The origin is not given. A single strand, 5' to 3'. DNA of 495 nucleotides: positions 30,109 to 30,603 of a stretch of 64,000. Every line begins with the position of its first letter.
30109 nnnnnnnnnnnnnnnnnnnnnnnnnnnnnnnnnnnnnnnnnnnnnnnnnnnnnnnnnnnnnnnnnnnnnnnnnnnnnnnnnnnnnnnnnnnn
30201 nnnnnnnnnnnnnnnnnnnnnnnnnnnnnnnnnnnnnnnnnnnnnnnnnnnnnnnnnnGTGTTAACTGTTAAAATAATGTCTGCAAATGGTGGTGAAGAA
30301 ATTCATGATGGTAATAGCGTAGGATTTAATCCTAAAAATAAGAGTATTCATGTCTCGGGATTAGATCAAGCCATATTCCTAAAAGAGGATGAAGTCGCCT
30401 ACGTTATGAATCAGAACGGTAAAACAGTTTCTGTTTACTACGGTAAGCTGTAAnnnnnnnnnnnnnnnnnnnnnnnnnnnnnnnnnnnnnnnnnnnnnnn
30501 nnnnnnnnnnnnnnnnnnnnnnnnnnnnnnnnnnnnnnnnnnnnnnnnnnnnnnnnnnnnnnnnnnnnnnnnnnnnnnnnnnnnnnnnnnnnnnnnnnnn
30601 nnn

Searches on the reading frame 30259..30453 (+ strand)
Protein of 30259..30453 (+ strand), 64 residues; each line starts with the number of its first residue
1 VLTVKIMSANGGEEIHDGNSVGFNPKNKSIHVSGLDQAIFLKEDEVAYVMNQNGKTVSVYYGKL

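Call 32: search_protein_families(library=phrogs, proteins=[window:30259-30453:+], max_evalue=1)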
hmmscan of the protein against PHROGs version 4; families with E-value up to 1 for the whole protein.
window:30259-30453:+ (64 aa): 4 families
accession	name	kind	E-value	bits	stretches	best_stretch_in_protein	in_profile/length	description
phrog_3909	-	unknown function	3.2e-35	121.1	1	1-63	1-63/64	-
phrog_8729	-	unknown function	0.00033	21.9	1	27-59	56-88/92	-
phrog_10337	-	unknown function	0.021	16.3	1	40-60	71-91/99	-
phrog_17697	-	unknown function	0.17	12.4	1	18-58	302-341/344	-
